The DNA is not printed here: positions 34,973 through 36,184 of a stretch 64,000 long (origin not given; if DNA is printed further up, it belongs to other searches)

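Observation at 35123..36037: IdeS/Mac-type cysteine protease homologue anchored by PEP-CTERM in a putative mucus-layer bacterium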

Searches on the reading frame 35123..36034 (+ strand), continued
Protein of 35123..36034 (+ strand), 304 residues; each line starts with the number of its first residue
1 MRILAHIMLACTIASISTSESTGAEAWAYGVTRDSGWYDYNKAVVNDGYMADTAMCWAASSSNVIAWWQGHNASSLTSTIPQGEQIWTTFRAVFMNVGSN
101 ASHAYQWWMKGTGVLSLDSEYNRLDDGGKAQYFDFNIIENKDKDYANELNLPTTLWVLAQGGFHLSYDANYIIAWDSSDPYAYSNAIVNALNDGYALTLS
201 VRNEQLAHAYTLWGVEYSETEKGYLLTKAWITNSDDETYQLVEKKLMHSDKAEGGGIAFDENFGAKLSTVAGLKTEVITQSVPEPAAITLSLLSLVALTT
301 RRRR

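Call 27: fold_search(model_id=the predicted structure, library=pdb)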
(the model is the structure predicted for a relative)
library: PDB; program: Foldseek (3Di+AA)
matches with E <= 10: 789; with E <= 0.001: 13
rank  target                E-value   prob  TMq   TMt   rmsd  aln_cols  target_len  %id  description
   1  2avw_D                3.2e-11  1.00  0.58  0.59   6.4       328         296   15  Crystal structure of monoclinic form of streptococcus Mac-1 (released 2006-02-28)
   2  2avw_B                1.7e-10  1.00  0.56  0.58   6.3       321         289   16  Crystal structure of monoclinic form of streptococcus Mac-1 (released 2006-02-28)
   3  2au1                  1.8e-10  1.00  0.54  0.56   7.1       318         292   17  Crystal Structure of group A Streptococcus MAC-1 orthorhombic form (released 2006-02-28)
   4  1y08                  3.9e-10  1.00  0.55  0.59   6.6       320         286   15  Structure of the Streptococcal Endopeptidase IdeS, a Novel Cysteine Proteinase with Strict Specificity for IgG (released 2004-12-21)
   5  9hb1                  6.7e-10  1.00  0.54  0.56   7.5       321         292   18  Structure of IdeC protease C94S from Streptococcus canis (released 2025-10-01)
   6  2avw_A                7.1e-10  1.00  0.53  0.55   6.3       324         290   15  Crystal structure of monoclinic form of streptococcus Mac-1 (released 2006-02-28)
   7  9hb2                  1.0e-09  1.00  0.53  0.55   6.4       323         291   17  Structure of the truncated version of IdeC protease C94S from Streptococcus canis (released 2025-10-01)
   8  8a47_C                1.3e-09  1.00  0.55  0.57   6.4       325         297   15  IdeS in complex with IgG1 Fc (released 2022-11-30)
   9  9arc                  3.2e-09  1.00  0.50  0.36   6.7       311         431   14  Crystal Structure of C0362 (TDE_0362 [TDE0362] resi 205-647) (released 2024-11-27)
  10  9mdk                  1.2e-08  1.00  0.50  0.36   6.6       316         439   14  Crystal Structure of E64-inhibited C0362 (TDE_0362 [TDE0362] resi 205-647) (released 2025-02-12)
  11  9mdm                  3.1e-08  1.00  0.50  0.36   8.1       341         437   14  Crystal Structure of C412S Mutant of C0362 (TDE_0362 [TDE0362] resi 205-647) (released 2025-02-12)
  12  9mdo                  5.0e-08  1.00  0.49  0.36   8.2       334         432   14  Crystal Structure of Y559A Prosegment Binding Loop Mutant of C0362 (TDE_0362 [TDE0362] resi 205-647) (released 2025-02-12)
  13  1y4h_A                6.0e-04  0.97  0.24  0.39  12.3       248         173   10  Wild type staphopain-staphostatin complex (released 2005-01-18)
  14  8wke                  3.3e-02  0.15  0.08  0.18  17.4       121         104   10  Sulfate-bound SARS-CoV-2 Nsp9 (released 2024-10-02)
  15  4ci7_B                4.2e-02  0.21  0.26  0.18  18.8       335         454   10  The crystal structure of the cysteine protease and lectin-like domains of Cwp84, a surface layer associated protein of (released 2014-05-14)
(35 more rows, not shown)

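Call 34: find_homologous_proteins(query=A1, max_evalue=0.001)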
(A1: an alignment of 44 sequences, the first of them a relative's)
Query A1 (44 sequences) (304 aa, profile of the alignment): 270 proteins with E <= 0.001 among 8000 candidates; the best 120 are listed.
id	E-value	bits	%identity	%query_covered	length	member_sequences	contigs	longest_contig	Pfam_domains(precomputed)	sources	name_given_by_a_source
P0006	2.3e-113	397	47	98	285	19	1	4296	PF09028.16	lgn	-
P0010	1.3e-111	391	47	98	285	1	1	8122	PF09028.16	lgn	-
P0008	7.6e-111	388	45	87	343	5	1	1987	PF09028.16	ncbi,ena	-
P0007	1.3e-110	388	47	98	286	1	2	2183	PF09028.16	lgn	-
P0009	1.7e-110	387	45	99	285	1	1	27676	PF09028.16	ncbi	-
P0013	8.2e-110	385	44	96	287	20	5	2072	PF09028.16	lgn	-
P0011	1.5e-109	384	47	87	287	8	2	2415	PF09028.16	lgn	-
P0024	2.7e-109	383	43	98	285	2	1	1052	PF09028.16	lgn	-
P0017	6.4e-109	382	46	86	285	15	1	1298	PF09028.16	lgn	-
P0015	1.4e-108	381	45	90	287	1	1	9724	PF09028.16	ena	-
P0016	3.8e-108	380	47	92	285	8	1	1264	PF09028.16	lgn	-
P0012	4.2e-108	379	44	98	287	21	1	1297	PF09028.16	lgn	-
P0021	4.6e-108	379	43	99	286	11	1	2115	PF09028.16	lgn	-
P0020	4.3e-107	376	46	98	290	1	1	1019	PF09028.16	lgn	-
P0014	5.8e-107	376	45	98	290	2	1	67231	PF09028.16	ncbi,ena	-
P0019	1.2e-103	365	47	92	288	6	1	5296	PF09028.16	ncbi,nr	ncbi:MAG: IdeS/Mac family cysteine endopeptidase [Akkermansia sp.]|nr:IdeS/Mac family cysteine endop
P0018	1.4e-103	365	45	99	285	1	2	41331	PF09028.16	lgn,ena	-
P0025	7.3e-103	362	47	93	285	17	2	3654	PF09028.16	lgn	-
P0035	1.0e-100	355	43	98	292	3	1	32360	PF09028.16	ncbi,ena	-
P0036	1.6e-100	355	42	98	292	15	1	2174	PF09028.16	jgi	jgi:MYXO-CTERM domain-containing protein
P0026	2.1e-100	354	44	92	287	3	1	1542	PF09028.16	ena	-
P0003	3.4e-100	353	89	100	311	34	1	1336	PF09028.16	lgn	-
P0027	4.1e-99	350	44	94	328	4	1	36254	PF09028.16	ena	-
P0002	9.3e-99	349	93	100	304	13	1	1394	PF09028.16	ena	-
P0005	2.1e-98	348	88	100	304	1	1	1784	PF09028.16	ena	-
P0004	2.6e-98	347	90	100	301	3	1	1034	PF09028.16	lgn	-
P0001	1.0e-97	345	100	100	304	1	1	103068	PF09028.16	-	-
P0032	2.0e-94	335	42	100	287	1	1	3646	PF09028.16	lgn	-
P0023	9.8e-94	332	43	94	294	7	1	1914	PF09028.16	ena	-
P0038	1.1e-91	326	40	99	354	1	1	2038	PF09028.16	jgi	jgi:hypothetical protein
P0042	3.2e-91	324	36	99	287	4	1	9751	PF09028.16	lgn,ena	-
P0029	1.0e-90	322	39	99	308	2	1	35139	PF09028.16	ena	-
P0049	6.3e-90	320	36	99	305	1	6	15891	PF09028.16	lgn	-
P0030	1.3e-89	319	44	84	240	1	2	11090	PF09028.16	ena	-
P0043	7.2e-89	316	37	99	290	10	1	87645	PF09028.16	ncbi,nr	ncbi:MAG: IdeS/Mac family cysteine endopeptidase [Akkermansia sp.]|nr:IdeS/Mac family cysteine endop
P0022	1.2e-88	316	45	90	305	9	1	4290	PF09028.16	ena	-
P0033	1.6e-88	315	41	99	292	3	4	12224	PF09028.16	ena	-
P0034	1.0e-87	313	40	92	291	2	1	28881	PF09028.16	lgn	-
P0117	1.7e-87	312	43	84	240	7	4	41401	PF09028.16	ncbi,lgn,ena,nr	ncbi:MAG: IdeS/Mac family cysteine endopeptidase [Akkermansia sp.]|nr:IdeS/Mac family cysteine endop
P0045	3.9e-87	311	35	96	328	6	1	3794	PF09028.16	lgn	-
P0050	4.1e-87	311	36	99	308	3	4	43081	PF09028.16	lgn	-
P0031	1.8e-86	308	46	79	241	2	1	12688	PF09028.16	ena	-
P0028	3.0e-86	308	44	92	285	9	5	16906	PF09028.16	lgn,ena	-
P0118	1.4e-85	305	43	92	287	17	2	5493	PF09028.16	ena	-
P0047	2.3e-85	305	37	93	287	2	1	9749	PF09028.16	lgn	-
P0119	4.0e-85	304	37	92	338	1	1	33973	PF09028.16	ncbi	-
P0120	8.1e-85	303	37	90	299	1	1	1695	PF09028.16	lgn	-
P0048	1.0e-84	303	36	93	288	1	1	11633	PF09028.16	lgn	-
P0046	1.4e-83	299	38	94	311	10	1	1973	PF09028.16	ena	-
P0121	4.0e-83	297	45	97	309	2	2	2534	PF09028.16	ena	-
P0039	9.9e-83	296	38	86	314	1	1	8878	PF09028.16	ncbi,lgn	-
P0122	2.9e-82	295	44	92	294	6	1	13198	PF09028.16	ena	-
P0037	6.3e-82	294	37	94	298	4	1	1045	PF09028.16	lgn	-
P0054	1.3e-79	286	32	100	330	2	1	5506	PF09028.16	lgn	-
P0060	1.8e-79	285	32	94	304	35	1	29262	PF09028.16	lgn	-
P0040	2.5e-79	285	43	93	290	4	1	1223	PF09028.16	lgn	-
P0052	3.1e-79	285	32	99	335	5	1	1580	PF09028.16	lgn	-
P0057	3.7e-79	284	34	77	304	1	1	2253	PF09028.16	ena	-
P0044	1.2e-78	283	38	86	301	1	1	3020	PF09028.16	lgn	-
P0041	4.3e-78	281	36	94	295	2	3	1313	PF09028.16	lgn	-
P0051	5.0e-78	281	36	100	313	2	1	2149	PF09028.16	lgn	-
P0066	1.2e-77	279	30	98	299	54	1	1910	PF09028.16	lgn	-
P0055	1.3e-77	279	31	92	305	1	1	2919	PF09028.16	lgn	-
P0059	5.0e-77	277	32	100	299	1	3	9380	PF09028.16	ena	-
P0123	9.3e-77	277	42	92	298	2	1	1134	PF09028.16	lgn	-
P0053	1.2e-76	276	30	98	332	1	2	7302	PF09028.16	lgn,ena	-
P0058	1.9e-76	276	29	100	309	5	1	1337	PF09028.16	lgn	-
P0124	1.3e-75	273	30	100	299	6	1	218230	PF09028.16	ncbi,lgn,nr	ncbi:MAG: IdeS/Mac family cysteine endopeptidase [Akkermansia sp.]|nr:IdeS/Mac family cysteine endop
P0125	6.6e-75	270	34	100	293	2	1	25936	PF09028.16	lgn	-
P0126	3.2e-74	268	33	100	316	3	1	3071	PF09028.16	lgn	-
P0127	1.1e-73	266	34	100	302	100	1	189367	PF09028.16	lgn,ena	-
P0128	2.4e-73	265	33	98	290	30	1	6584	PF09028.16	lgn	-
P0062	4.3e-72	261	29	97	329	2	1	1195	PF09028.16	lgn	-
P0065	4.7e-72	261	30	92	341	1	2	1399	PF09028.16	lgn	-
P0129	7.5e-71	257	30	80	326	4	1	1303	PF07589.17,PF09028.16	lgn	-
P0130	1.4e-70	256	36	93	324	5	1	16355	PF09028.16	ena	-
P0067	4.3e-70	255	26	99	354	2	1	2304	PF09028.16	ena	-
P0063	1.1e-69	253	28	82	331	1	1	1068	PF09028.16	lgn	-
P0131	1.1e-69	253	31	95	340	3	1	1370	PF09028.16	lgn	-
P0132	1.3e-69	253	37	100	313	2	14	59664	PF09028.16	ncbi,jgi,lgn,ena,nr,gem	ncbi:MAG: PEP-CTERM sorting domain-containing protein [Verrucomicrobia bacterium]|nr:PEP-CTERM sorti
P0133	4.8e-69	251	30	92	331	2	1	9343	PF09028.16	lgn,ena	-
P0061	8.2e-69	250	30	77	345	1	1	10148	PF09028.16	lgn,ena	-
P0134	2.1e-68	249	38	98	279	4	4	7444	PF09028.16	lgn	-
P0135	8.2e-68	247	31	77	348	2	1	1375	PF09028.16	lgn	-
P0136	1.8e-67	246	30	98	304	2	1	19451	PF09028.16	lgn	-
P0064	3.0e-67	245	26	100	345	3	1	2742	PF09028.16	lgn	-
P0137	3.6e-67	245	37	100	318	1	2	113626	PF09028.16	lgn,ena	-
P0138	1.8e-66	243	30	76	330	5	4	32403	PF09028.16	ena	-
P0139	3.6e-66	242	34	99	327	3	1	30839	PF09028.16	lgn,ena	-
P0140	1.0e-65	240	31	77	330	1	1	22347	PF09028.16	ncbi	-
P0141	1.8e-65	239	36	94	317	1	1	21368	PF09028.16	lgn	-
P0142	2.6e-65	239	27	94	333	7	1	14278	PF09028.16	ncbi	-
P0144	4.2e-65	238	31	100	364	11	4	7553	PF09028.16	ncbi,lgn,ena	-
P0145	1.2e-64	237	29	92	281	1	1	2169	PF09028.16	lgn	-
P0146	1.5e-64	236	33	70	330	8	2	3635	PF09028.16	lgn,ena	-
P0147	2.0e-64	236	29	91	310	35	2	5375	PF09028.16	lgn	-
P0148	2.2e-64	236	29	91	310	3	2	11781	PF09028.16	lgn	-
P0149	2.3e-64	236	32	83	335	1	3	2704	PF09028.16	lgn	-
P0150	2.5e-64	236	30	91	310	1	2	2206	PF09028.16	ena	-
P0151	2.6e-64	236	29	93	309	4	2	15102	PF09028.16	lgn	-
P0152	2.8e-64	236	36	99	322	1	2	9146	PF09028.16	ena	-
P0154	3.0e-64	235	28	79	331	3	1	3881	PF09028.16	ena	-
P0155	6.6e-64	234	34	99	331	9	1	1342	PF09028.16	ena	-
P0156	1.3e-63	233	28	92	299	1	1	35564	PF09028.16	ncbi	-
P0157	2.4e-63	232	27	76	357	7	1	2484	PF07589.17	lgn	-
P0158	3.0e-63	232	30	91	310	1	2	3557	PF09028.16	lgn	-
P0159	3.4e-63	232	28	100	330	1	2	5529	PF09028.16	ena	-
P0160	6.1e-63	231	29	100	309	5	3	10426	PF09028.16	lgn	-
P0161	6.6e-63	231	29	92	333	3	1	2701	PF09028.16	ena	-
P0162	1.4e-62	230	30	77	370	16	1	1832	PF09028.16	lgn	-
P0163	2.5e-62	229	30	92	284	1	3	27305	PF09028.16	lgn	-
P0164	9.7e-62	227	30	99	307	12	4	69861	PF09028.16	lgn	-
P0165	1.3e-61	227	28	79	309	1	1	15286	PF09028.16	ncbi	-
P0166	1.5e-61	227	29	98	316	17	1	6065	PF09028.16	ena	-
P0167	1.8e-61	226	31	84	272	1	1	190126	PF09028.16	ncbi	-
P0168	1.3e-60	223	32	91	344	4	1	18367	PF09028.16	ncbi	-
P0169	1.6e-60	223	31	91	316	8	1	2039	PF09028.16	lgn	-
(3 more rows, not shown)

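Call 39: search_protein_representatives(alignment_id=A1)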
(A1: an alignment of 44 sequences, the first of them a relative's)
Query: 44 sequences, 293 profile positions. Proteins with E-value up to 0.001 (for the whole library): 4275; up to 1e-10: 1643; up to 1e-30: 296. The best 150 are listed.
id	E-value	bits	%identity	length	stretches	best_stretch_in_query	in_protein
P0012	1.3e-108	379.4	-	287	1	4-293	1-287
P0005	6.7e-99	347.5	-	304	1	4-292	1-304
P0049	2.0e-90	319.7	-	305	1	4-292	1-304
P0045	1.2e-87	310.5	-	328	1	4-293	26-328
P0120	2.6e-85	302.9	-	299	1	6-293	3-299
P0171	4.1e-84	299.0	-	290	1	4-293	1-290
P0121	1.3e-83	297.4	-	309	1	5-292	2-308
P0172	4.2e-83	295.7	-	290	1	4-293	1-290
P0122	9.4e-83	294.5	-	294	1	6-293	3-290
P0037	2.0e-82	293.5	-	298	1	10-293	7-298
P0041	1.4e-78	280.9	-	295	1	4-293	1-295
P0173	4.1e-76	272.7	-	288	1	4-293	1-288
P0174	1.5e-75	270.9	-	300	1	11-293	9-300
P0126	1.0e-74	268.2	-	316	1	3-293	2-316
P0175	4.9e-74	265.9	-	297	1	4-293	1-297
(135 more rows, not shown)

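Call 41: search_solved_structures(query=A1, max_evalue=0.01, show_alignments=3)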
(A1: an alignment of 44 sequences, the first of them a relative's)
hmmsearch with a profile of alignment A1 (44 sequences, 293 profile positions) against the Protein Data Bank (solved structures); distinct sequences matched with E-value up to 0.01: 9.
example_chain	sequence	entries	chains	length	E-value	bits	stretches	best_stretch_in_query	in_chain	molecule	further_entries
2au1_A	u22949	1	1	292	7e-23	84.8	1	27-222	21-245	IgG-degrading protease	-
8a47_C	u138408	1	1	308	4.4e-22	82.2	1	26-222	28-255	IgG-degrading protease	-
9hb2_A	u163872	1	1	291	5.8e-21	78.5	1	34-224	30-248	IgM protease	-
9hb1_A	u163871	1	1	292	7.3e-21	78.2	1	34-225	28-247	IgM protease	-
2avw_A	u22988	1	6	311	1.1e-20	77.7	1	26-222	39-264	IgG-degrading protease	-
1y08_A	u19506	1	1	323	1.5e-20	77.2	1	26-222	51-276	hypothetical protein SPy0861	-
9mdo_A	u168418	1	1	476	2.9e-15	59.8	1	46-262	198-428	Bacterial Ig-like domain protein C0362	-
9arc_A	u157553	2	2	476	3.8e-15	59.5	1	46-262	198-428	Bacterial Ig-like domain protein C0362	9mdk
9mdm_A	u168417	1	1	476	6.3e-13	52.2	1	46-262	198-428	Bacterial Ig-like domain protein C0362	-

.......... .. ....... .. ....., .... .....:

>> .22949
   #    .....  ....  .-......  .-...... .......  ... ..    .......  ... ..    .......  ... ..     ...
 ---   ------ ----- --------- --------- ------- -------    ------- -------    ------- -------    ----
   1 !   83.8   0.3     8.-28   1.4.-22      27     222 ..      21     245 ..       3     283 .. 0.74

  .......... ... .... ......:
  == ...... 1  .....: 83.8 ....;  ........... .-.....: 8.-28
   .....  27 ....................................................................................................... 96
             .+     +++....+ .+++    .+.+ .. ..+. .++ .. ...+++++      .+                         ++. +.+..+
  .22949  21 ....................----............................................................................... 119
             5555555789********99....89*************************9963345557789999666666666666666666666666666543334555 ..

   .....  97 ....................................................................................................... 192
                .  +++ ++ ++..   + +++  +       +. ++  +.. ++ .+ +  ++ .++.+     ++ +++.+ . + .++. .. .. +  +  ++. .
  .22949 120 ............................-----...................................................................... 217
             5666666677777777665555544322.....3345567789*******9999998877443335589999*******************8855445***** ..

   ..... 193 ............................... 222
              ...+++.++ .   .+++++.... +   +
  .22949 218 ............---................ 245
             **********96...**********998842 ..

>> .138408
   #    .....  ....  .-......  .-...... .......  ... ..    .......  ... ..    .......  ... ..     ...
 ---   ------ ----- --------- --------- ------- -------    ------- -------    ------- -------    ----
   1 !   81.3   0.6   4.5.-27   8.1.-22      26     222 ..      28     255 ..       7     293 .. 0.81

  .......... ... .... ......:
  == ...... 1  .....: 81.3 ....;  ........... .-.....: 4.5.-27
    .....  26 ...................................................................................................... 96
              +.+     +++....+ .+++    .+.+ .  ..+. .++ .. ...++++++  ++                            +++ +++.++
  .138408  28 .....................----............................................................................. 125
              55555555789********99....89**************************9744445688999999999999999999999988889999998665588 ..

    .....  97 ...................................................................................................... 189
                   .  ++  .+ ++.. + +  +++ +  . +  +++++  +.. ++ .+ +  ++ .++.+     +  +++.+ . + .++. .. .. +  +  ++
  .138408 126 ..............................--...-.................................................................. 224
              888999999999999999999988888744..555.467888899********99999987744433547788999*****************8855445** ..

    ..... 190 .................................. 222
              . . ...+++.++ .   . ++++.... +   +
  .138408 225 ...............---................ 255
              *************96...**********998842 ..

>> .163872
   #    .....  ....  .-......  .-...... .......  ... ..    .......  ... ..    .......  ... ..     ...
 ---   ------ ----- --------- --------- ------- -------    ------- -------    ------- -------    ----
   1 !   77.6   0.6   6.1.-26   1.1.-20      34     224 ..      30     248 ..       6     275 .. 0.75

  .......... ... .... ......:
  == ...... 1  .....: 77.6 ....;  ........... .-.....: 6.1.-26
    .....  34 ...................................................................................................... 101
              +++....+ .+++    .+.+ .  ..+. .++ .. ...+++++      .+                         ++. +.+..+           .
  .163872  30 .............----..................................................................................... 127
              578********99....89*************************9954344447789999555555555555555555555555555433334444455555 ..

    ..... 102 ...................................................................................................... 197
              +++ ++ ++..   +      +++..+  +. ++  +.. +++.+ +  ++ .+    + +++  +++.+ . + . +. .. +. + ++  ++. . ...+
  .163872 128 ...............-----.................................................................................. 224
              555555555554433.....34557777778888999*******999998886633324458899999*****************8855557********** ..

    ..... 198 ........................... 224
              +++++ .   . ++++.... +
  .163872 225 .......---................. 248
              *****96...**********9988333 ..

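Call 48: find_encoding_contigs(protein=P0002, flank=6000, max_places=3)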
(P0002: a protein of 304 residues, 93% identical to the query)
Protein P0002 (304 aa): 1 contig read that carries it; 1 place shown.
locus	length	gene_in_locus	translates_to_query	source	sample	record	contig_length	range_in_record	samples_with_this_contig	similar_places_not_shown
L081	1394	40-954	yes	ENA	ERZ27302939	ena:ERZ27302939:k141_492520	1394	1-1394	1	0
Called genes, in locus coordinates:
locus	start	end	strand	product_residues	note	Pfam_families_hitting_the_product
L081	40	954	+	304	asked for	PF09028:Mac-1 (faint)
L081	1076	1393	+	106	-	?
